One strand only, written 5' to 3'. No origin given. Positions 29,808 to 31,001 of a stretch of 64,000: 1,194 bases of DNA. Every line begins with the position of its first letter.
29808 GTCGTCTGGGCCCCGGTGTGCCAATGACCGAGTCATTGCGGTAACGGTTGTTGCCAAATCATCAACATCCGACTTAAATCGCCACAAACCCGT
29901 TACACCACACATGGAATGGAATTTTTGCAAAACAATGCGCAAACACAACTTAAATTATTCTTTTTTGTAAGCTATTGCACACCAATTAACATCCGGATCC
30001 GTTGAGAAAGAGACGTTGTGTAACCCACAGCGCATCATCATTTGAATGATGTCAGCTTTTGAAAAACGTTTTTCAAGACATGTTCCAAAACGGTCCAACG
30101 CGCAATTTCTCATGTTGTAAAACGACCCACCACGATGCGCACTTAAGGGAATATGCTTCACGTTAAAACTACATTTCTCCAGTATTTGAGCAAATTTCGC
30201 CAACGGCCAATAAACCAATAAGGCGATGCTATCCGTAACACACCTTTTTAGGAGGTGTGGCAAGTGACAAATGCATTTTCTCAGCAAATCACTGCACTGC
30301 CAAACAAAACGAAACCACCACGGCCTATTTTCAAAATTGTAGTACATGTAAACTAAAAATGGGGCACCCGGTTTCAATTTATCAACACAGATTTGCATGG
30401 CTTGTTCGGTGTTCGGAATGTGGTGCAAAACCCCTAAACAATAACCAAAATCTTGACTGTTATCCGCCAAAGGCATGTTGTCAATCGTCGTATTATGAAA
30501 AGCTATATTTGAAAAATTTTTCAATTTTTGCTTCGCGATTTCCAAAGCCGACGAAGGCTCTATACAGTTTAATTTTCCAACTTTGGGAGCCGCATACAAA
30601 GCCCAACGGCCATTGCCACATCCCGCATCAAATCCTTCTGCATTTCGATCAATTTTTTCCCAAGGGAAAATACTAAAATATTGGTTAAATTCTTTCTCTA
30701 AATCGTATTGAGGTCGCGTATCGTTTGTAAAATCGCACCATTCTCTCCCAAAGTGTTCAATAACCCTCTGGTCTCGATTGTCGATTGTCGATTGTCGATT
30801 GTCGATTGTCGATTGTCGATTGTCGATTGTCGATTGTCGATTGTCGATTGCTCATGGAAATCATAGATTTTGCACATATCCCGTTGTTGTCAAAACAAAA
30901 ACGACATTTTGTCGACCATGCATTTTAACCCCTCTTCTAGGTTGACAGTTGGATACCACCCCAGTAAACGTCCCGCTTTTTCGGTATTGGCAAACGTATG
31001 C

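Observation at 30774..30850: Eleven-copy heptanucleotide repeat inside the 5' coding end of a methyltransferase: candidate phase-variation switch, currently OFF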

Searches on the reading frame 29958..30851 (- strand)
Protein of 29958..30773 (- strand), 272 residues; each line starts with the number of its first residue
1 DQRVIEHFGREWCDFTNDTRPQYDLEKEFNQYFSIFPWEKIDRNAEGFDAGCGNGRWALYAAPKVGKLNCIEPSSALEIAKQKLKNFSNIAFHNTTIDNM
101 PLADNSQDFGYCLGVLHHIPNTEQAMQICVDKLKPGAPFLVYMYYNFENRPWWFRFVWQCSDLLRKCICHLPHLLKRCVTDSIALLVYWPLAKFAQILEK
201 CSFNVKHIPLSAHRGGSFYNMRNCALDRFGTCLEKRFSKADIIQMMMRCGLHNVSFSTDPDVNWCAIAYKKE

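Call 8: search_protein_families(library=pfam, proteins=[window:29958-30773:-])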
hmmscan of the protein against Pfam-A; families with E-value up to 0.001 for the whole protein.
window:29958-30773:- (272 aa): 5 families
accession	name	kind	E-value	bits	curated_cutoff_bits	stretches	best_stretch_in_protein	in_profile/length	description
PF08241.18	Methyltransf_11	-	1.4e-14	54.9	21.2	1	49-139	2-93/95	Methyltransferase domain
PF13649.12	Methyltransf_25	-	3.6e-13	50.5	27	1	49-136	3-96/97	Methyltransferase domain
PF08242.18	Methyltransf_12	-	1.4e-10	42.2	30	1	49-138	2-97/98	Methyltransferase domain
PF13847.12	Methyltransf_31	-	1.9e-09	37.8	27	1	43-141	3-109/145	Methyltransferase domain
PF13489.12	Methyltransf_23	-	1.4e-07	31.9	27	1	39-144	18-119/164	Methyltransferase domain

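Call 9: search_protein_families(library=ncbifam, proteins=[window:29958-30773:-])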
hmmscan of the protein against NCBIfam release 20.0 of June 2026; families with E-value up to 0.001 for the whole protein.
window:29958-30773:- (272 aa): 10 families
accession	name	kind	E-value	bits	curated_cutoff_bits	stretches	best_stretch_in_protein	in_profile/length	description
NF041537.1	ArsM_AhpD_UU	exception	7e-07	28.3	510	1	40-141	73-180/345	arsenite methyltransferase/AhpD domain selenoprotein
NF041536.1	ArsM_DUF2284_UU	exception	8.4e-06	24.4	575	1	39-141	72-180/459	arsenite methyltransferase/DUF2284 domain selenoprotein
NF001244.0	PRK00216.1-5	equivalog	1.2e-05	24.7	216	1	40-141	45-153/236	bifunctional demethylmenaquinone methyltransferase/2-methoxy-6-polyprenyl-1,4-benzoquinol methylase UbiE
TIGR01983.1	UbiG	equivalog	2.5e-05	23.7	102.95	1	45-141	51-151/228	bifunctional 2-polyprenyl-6-hydroxyphenol methylase/3-demethylubiquinol 3-O-methyltransferase UbiG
TIGR01934.1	MenG_MenH_UbiE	subfamily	3.8e-05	23.1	158.35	1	43-142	39-142/223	ubiquinone/menaquinone biosynthesis methyltransferase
NF047649.1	MTase_UXPK_star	exception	0.00018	20.6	460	1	48-141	82-181/283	methyltransferase/UXPK-star double selenoprotein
NF001243.0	PRK00216.1-4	equivalog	0.00042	19.7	235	1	42-137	46-147/237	demethylmenaquinone methyltransferase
NF045667.1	MTase_DVU1556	equivalog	0.00053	19.5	155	1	45-210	24-130/213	DVU_1556 family methyltransferase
NF008823.0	PRK11873.1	subfamily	0.0006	19.4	263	0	48-140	82-180/272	arsenite methyltransferase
NF011650.0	PRK15068.1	equivalog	0.00062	18.7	209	1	48-136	127-220/324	tRNA 5-methoxyuridine(34)/uridine 5-oxyacetic acid(34) synthase CmoB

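Call 13: find_homologous_proteins(query=window:29958-30773:-)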
Query window:29958-30773:- (272 aa): 7777 proteins with E <= 0.001 among 8000 candidates; the best 120 are listed.
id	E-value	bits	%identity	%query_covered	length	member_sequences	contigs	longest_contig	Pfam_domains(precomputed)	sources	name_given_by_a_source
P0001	2.5e-175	600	88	100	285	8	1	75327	PF13847.13,PF13649.13,PF08241.19,PF08242.19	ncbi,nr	ncbi:MAG: class I SAM-dependent methyltransferase [Puniceicoccales bacterium]|nr:class I SAM-depende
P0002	7.9e-145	499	74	99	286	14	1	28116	PF13847.13,PF13489.13,PF13649.13,PF08241.19,PF08242.19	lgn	-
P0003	2.1e-140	485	72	99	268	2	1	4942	PF13847.13,PF13489.13,PF13649.13,PF08241.19,PF08242.19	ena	-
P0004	3.4e-140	484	72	100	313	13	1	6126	PF13847.13,PF13489.13,PF13649.13,PF08241.19,PF08242.19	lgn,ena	-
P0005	5.2e-135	467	68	99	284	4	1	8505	PF13847.13,PF13489.13,PF13649.13,PF08241.19,PF08242.19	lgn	-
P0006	3.3e-133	461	67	99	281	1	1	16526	PF13847.13,PF13489.13,PF13649.13,PF08241.19,PF08242.19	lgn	-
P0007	3.3e-130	451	68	100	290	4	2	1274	PF13847.13,PF13649.13,PF08241.19,PF08242.19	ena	-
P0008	3.3e-127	442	67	100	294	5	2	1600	PF13847.13,PF13489.13,PF13649.13,PF08241.19,PF08242.19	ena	-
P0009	2.2e-126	439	67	99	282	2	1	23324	PF13847.13,PF13489.13,PF13649.13,PF08241.19,PF08242.19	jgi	-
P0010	1.5e-124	433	66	100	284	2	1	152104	PF13847.13,PF13489.13,PF13649.13,PF08241.19,PF08242.19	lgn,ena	-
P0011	1.1e-123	430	66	99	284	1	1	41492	PF13489.13,PF13649.13,PF08241.19,PF08242.19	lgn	-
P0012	3.3e-119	415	85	71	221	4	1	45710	PF08241.19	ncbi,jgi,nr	ncbi:MAG: class I SAM-dependent methyltransferase [Puniceicoccales bacterium]|jgi:SAM-dependent meth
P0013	2.9e-117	409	63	100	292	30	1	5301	PF13847.13,PF13489.13,PF13649.13,PF08241.19,PF08242.19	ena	-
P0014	2.1e-112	393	60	100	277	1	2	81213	PF13847.13,PF13489.13,PF13649.13,PF08241.19,PF08242.19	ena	-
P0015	2.3e-112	393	58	100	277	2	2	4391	PF13847.13,PF13489.13,PF13649.13,PF08241.19,PF08242.19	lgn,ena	-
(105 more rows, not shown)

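Call 15: find_encoding_contigs(protein=P0001, flank=6000, max_places=10)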
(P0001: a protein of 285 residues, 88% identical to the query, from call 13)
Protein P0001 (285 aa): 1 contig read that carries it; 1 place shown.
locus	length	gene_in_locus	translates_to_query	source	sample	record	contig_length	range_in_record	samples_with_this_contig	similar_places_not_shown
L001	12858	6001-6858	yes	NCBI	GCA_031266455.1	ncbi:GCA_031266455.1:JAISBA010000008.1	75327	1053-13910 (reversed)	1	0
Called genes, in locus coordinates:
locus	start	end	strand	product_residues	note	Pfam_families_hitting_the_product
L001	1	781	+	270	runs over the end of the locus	PF00456:Transketolase_N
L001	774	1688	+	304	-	PF02779:Transket_pyr, PF02780:Transketolase_C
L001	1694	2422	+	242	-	PF02397:Bac_transf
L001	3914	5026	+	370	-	PF13477:Glyco_trans_4_2, PF00534:Glycos_transf_1, PF13692:Glyco_trans_1_4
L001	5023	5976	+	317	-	PF00106:adh_short (weak), PF01073:3Beta_HSD, PF01370:Epimerase, PF02719:Polysacc_synt_2, PF04321:RmlD_sub_bind, PF07993:NAD_binding_4, PF16363:GDP_Man_Dehyd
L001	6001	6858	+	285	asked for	PF13847:Methyltransf_31, PF08241:Methyltransf_11, PF08242:Methyltransf_12, PF13649:Methyltransf_25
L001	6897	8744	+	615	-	PF13522:GATase_6, PF13537:GATase_7, PF00733:Asn_synthase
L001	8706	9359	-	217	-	-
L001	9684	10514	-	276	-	-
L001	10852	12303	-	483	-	PF03062:MBOAT, PF13813:MBOAT_2 (weak)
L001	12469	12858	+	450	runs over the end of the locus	PF03721:UDPG_MGDP_dh_N, PF00984:UDPG_MGDP_dh, PF03720:UDPG_MGDP_dh_C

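Call 16: find_encoding_contigs(protein=P0012, flank=6000, max_places=10)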
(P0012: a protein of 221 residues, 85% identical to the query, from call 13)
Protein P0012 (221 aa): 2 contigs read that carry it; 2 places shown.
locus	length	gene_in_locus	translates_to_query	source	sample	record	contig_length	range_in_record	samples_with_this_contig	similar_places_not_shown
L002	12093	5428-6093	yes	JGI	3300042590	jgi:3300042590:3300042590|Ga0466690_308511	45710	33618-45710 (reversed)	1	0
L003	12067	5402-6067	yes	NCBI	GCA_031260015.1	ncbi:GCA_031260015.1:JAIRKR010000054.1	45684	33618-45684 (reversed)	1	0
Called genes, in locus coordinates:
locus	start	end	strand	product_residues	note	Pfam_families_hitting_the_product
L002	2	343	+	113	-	?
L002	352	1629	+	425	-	-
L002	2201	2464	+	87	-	-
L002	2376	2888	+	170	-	-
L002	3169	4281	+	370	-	PF13477:Glyco_trans_4_2, PF20706:GT4-conflict (weak), PF00534:Glycos_transf_1, PF13692:Glyco_trans_1_4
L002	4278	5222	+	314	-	PF01073:3Beta_HSD, PF01370:Epimerase, PF02719:Polysacc_synt_2, PF04321:RmlD_sub_bind, PF07993:NAD_binding_4, PF16363:GDP_Man_Dehyd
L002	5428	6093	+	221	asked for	PF08241:Methyltransf_11 (weak)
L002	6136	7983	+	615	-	PF13522:GATase_6, PF12481:DUF3700 (weak), PF13537:GATase_7, PF00733:Asn_synthase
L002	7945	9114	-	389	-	-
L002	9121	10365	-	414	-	PF03062:MBOAT, PF13813:MBOAT_2 (weak)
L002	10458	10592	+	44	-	-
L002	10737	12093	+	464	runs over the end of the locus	PF03721:UDPG_MGDP_dh_N, PF00984:UDPG_MGDP_dh, PF03720:UDPG_MGDP_dh_C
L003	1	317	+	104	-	?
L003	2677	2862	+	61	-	-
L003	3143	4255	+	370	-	PF13477:Glyco_trans_4_2, PF20706:GT4-conflict (weak), PF00534:Glycos_transf_1, PF13692:Glyco_trans_1_4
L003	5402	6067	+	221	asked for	PF08241:Methyltransf_11 (weak)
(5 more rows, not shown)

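Call 23: find_encoding_contigs(protein=P0121, flank=6000, max_places=6)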
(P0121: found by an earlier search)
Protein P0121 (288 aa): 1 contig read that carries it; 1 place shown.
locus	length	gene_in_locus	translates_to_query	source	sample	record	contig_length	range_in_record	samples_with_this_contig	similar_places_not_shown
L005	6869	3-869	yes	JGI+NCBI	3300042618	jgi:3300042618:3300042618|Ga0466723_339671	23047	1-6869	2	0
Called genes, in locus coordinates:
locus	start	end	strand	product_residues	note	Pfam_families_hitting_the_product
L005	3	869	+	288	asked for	PF13489:Methyltransf_23 (weak), PF13847:Methyltransf_31, PF08241:Methyltransf_11, PF08242:Methyltransf_12, PF13649:Methyltransf_25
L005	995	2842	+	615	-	PF13522:GATase_6, PF13537:GATase_7, PF00733:Asn_synthase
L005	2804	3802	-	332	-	-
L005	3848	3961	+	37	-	-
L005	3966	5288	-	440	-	PF03062:MBOAT, PF13813:MBOAT_2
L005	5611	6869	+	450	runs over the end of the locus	PF03721:UDPG_MGDP_dh_N, PF00984:UDPG_MGDP_dh, PF03720:UDPG_MGDP_dh_C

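Call 24: find_encoding_contigs(protein=P0122, flank=6000, max_places=6)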
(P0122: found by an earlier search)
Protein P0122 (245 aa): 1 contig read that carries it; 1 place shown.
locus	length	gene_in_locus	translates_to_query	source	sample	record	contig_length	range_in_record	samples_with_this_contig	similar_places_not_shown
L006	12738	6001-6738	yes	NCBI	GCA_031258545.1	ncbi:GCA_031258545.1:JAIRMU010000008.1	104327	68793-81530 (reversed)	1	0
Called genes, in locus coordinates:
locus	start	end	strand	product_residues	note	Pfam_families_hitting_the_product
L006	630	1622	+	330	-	PF00676:E1_dh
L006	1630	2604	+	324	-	PF02779:Transket_pyr, PF02780:Transketolase_C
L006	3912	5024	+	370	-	PF13477:Glyco_trans_4_2, PF20706:GT4-conflict (faint), PF00534:Glycos_transf_1, PF13692:Glyco_trans_1_4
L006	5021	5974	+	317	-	PF00106:adh_short (weak), PF01073:3Beta_HSD, PF01370:Epimerase, PF02719:Polysacc_synt_2, PF04321:RmlD_sub_bind, PF07993:NAD_binding_4, PF16363:GDP_Man_Dehyd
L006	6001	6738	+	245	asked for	PF13489:Methyltransf_23, PF13847:Methyltransf_31, PF08241:Methyltransf_11, PF08242:Methyltransf_12, PF13649:Methyltransf_25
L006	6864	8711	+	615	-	PF13522:GATase_6, PF13537:GATase_7, PF00733:Asn_synthase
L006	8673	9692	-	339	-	-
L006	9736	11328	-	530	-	PF03062:MBOAT, PF13813:MBOAT_2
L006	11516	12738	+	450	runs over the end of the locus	PF03721:UDPG_MGDP_dh_N, PF00984:UDPG_MGDP_dh, PF03720:UDPG_MGDP_dh_C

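Call 25: find_encoding_contigs(protein=P0128, flank=6000, max_places=6)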
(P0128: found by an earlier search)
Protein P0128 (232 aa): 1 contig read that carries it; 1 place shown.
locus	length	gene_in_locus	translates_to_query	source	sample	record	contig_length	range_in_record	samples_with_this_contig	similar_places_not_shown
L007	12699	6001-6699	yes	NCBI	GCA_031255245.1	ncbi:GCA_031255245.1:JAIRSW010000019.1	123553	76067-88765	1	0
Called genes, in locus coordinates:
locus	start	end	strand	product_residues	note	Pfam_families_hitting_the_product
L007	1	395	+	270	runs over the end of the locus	PF00456:Transketolase_N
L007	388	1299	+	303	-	PF02779:Transket_pyr, PF02780:Transketolase_C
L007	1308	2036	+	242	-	PF02397:Bac_transf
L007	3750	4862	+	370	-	PF13477:Glyco_trans_4_2, PF00534:Glycos_transf_1, PF13692:Glyco_trans_1_4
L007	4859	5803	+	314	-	PF00106:adh_short (weak), PF01073:3Beta_HSD, PF01370:Epimerase, PF02719:Polysacc_synt_2, PF04321:RmlD_sub_bind, PF07993:NAD_binding_4, PF16363:GDP_Man_Dehyd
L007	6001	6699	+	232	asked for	PF08241:Methyltransf_11, PF08242:Methyltransf_12, PF13489:Methyltransf_23 (faint), PF13649:Methyltransf_25, PF13847:Methyltransf_31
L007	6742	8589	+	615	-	PF13522:GATase_6, PF13537:GATase_7, PF00733:Asn_synthase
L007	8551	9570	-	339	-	-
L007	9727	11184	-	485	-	PF03062:MBOAT, PF13813:MBOAT_2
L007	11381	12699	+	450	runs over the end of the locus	PF03721:UDPG_MGDP_dh_N, PF00984:UDPG_MGDP_dh, PF03720:UDPG_MGDP_dh_C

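Call 26: find_encoding_contigs(protein=P0129, flank=6000, max_places=6)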
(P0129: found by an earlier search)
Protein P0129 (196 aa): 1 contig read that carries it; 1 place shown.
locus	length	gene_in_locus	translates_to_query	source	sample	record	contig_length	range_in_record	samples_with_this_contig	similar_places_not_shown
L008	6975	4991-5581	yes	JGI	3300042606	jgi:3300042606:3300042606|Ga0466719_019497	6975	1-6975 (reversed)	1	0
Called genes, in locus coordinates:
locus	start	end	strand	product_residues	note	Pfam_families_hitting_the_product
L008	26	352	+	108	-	PF02780:Transketolase_C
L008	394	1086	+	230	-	PF02397:Bac_transf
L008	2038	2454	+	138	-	-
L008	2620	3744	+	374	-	PF13477:Glyco_trans_4_2 (weak), PF20706:GT4-conflict (weak), PF00534:Glycos_transf_1, PF13692:Glyco_trans_1_4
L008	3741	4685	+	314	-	PF00106:adh_short (faint), PF01073:3Beta_HSD, PF01370:Epimerase, PF02719:Polysacc_synt_2, PF04321:RmlD_sub_bind, PF07993:NAD_binding_4, PF16363:GDP_Man_Dehyd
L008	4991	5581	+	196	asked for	PF08241:Methyltransf_11, PF13649:Methyltransf_25 (weak), PF13847:Methyltransf_31 (weak)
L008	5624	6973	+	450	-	?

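Call 46: search_solved_structures(query=window:29958-30773:-, max_evalue=0.01)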
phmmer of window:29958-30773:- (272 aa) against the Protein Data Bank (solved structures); distinct sequences matched with E-value up to 0.01: 12.
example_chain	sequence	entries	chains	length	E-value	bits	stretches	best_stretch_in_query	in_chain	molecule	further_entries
1xxl_A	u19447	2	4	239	5.9e-05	25.5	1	48-149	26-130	YcgJ protein | ycgJ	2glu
3mgg_A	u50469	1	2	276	0.00015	24.2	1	45-141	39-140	Methyltransferase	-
4kdc_A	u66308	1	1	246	0.0014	21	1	47-157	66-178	3-demethylubiquinone-9 3-methyltransferase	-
4ine_A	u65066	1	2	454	0.0023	20.2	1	48-145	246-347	Protein PMT-2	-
3h2b_A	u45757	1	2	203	0.003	19.9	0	45-104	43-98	SAM-dependent methyltransferase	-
2o57_A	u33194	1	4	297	0.0037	19.6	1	41-137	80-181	putative sarcosine dimethylglycine methyltransferase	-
1vlm_A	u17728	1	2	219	0.0057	19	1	45-141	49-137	SAM-dependent methyltransferase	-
9sm1_A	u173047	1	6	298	0.008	18.5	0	49-142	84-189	Methyltransferase domain protein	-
24ux_A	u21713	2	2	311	0.009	18.3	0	79-142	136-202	Methyltransferase domain protein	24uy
4r6w_A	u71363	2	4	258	0.0093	18.3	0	40-156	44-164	Phosphoethanolamine N-methyltransferase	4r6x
4kdr_A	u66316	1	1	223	0.0097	18.2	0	47-139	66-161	3-demethylubiquinone-9 3-methyltransferase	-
5dpm_A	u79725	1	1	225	0.01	18.2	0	47-139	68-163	Ubiquinone biosynthesis O-methyltransferase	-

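Call 47: find_encoding_contigs(protein=P0134, flank=3000, max_places=6)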
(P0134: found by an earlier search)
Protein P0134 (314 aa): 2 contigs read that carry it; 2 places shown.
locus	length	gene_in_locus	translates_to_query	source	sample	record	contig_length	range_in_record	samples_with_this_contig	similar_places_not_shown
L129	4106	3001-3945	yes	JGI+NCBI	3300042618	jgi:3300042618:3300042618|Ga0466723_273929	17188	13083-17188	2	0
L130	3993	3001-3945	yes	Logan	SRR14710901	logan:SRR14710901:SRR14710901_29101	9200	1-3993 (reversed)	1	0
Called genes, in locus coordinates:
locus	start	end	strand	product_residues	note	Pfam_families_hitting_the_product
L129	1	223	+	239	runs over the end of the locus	PF02397:Bac_transf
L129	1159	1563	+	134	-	-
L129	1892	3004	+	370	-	PF13477:Glyco_trans_4_2, PF20706:GT4-conflict (faint), PF00534:Glycos_transf_1, PF13692:Glyco_trans_1_4, PF13524:Glyco_trans_1_2 (weak)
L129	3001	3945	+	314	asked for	PF01073:3Beta_HSD, PF01370:Epimerase, PF02719:Polysacc_synt_2, PF04321:RmlD_sub_bind, PF07993:NAD_binding_4, PF16363:GDP_Man_Dehyd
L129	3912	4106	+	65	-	?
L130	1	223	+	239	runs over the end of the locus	PF02397:Bac_transf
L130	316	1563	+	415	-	-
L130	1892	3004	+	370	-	PF13477:Glyco_trans_4_2, PF20706:GT4-conflict (faint), PF00534:Glycos_transf_1, PF13692:Glyco_trans_1_4, PF13524:Glyco_trans_1_2 (weak)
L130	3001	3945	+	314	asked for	PF01073:3Beta_HSD, PF01370:Epimerase, PF02719:Polysacc_synt_2, PF04321:RmlD_sub_bind, PF07993:NAD_binding_4, PF16363:GDP_Man_Dehyd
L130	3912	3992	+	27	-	?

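Call 63: predict_structure(alignment_id=A1)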
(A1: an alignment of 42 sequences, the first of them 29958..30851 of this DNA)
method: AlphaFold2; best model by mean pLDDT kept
length: 298 residues; sequences in the alignment: 42
mean_pLDDT: 92.8   pTM: 0.86
mean pLDDT of the five models: 92.8, 92.5, 92.1, 92.1, 90.2
residues with pLDDT >= 90: 258; 70-90: 17; 50-70: 21; < 50: 2
segments of 3 or more residues with pLDDT < 50: none
pLDDT, mean of each block of 10 residues (from residue 1): 57 56 82 96 93 95 98 98 98 98 98 98 98 98 96 99 98 92 94 96 97 96 95 90 93 94 97 99 90 98
secondary structure, 60 per line:
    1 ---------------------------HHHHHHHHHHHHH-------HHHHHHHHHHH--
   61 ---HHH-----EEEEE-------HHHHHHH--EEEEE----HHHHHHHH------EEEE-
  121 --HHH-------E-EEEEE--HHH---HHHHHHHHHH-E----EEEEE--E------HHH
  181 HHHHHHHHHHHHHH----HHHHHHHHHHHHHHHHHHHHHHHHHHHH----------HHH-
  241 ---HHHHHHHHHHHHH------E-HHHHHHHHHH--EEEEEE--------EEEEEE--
elements in order: H28-40 H48-58 E72-76 H84-90 E93-97 H102-109 E116-119 E135-139 H148-157 E164-168 H178-194 H199-226 H244-256 H265-274 E277-282 E291-296
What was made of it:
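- The fold begins at residue 28 (call 63). The tail is predicted to be disordered (call 63).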

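Call 66: fold_search(model_id=the predicted structure, library=pdb)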
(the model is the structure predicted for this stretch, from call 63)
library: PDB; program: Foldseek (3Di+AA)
matches with E <= 10: 1928; with E <= 0.001: 1338
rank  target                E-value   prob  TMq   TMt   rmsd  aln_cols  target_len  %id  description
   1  4obw_B                3.2e-11  1.00  0.46  0.58   6.5       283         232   11  crystal structure of yeast Coq5 in the SAM bound form (released 2014-08-06)
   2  1vlm_A                6.8e-11  1.00  0.45  0.61   7.4       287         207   16  Crystal structure of SAM-dependent methyltransferase, possible histamine N-methyltransferase (TM1293) from Thermotoga  (released 2004-08-24)
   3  6uv6_C                8.1e-11  1.00  0.51  0.57   7.0       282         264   15  AtmM with bound rebeccamycin analogue (released 2020-11-25)
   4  5f8c_A                9.1e-11  1.00  0.48  0.41   8.5       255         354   14  Rv2258c-unbound (released 2016-06-29)
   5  6f5z_A                1.1e-10  1.00  0.51  0.65   5.7       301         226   12  Complex between the Haloferax volcanii Trm112 methyltransferase activator and the Hvo_0019 putative methyltransferase (released 2018-07-11)
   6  5f8e_C                1.6e-10  1.00  0.48  0.41   8.4       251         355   14  Rv2258c-SAH (released 2016-06-29)
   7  3dtn_B                1.7e-10  1.00  0.49  0.66   7.5       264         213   13  Crystal structure of putative Methyltransferase-MM_2633 from Methanosarcina mazei . (released 2008-09-09)
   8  6uv6_A                2.2e-10  1.00  0.47  0.53   5.8       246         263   16  AtmM with bound rebeccamycin analogue (released 2020-11-25)
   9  3dtn_A                2.6e-10  1.00  0.49  0.64   7.0       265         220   12  Crystal structure of putative Methyltransferase-MM_2633 from Methanosarcina mazei . (released 2008-09-09)
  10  5f8f_B                3.1e-10  1.00  0.49  0.41   8.4       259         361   14  Rv2258c-SFG (released 2016-06-29)
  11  1xxl_A                3.1e-10  1.00  0.41  0.51  16.3       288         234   14  The crystal structure of YcgJ protein from Bacillus subitilis at 2.1 A resolution (released 2004-11-23)
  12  6f5z_B                3.3e-10  1.00  0.50  0.64   6.9       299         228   12  Complex between the Haloferax volcanii Trm112 methyltransferase activator and the Hvo_0019 putative methyltransferase (released 2018-07-11)
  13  1vlm_B                3.9e-10  1.00  0.46  0.64   7.2       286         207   15  Crystal structure of SAM-dependent methyltransferase, possible histamine N-methyltransferase (TM1293) from Thermotoga  (released 2004-08-24)
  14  6uvq_A                5.2e-10  1.00  0.48  0.55   6.8       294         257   14  Crystal structure of Apo AtmM (released 2020-11-25)
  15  4obw_C                5.6e-10  1.00  0.50  0.62   5.9       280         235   11  crystal structure of yeast Coq5 in the SAM bound form (released 2014-08-06)
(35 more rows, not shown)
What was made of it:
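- On Class I SAM-dependent methyltransferase (Methyltransf_11/25): The AlphaFold2 model has pLDDT 92.8, and its best PDB matches are all SAM methyltransferases with TM about 0.5 (calls 63, 66)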

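Call 71: find_encoding_contigs(protein=P0002, flank=5000, max_places=4)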
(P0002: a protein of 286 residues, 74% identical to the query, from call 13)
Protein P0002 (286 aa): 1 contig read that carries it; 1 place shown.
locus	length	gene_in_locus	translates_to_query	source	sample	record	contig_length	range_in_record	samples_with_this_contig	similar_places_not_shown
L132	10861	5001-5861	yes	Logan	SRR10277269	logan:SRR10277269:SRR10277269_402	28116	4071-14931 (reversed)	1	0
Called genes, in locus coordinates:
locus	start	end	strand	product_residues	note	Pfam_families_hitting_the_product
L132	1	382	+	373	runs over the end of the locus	PF00266:Aminotran_5 (faint), PF01041:DegT_DnrJ_EryC1, PF01212:Beta_elim_lyase (weak)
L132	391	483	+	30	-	-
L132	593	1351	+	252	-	PF01209:Ubie_methyltran, PF02353:CMAS (weak), PF13489:Methyltransf_23, PF03602:Cons_hypoth95 (weak), PF13847:Methyltransf_31, PF08241:Methyltransf_11, PF08242:Methyltransf_12, PF13649:Methyltransf_25, +1 more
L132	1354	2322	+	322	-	PF00676:E1_dh, PF13292:DXP_synthase_N (faint)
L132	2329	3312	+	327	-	PF02779:Transket_pyr, PF02780:Transketolase_C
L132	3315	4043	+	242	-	PF02397:Bac_transf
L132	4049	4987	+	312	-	PF00106:adh_short (weak), PF01073:3Beta_HSD, PF01370:Epimerase, PF02719:Polysacc_synt_2, PF04321:RmlD_sub_bind, PF16363:GDP_Man_Dehyd, PF07993:NAD_binding_4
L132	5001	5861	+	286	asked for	PF13489:Methyltransf_23, PF08241:Methyltransf_11, PF08242:Methyltransf_12, PF13649:Methyltransf_25, PF13847:Methyltransf_31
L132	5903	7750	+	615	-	PF12481:DUF3700 (weak), PF13522:GATase_6, PF13537:GATase_7, PF00733:Asn_synthase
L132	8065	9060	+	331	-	PF13379:NMT1_2, PF09084:NMT1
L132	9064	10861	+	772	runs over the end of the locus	PF00512:HisKA, PF02518:HATPase_c, PF00072:Response_reg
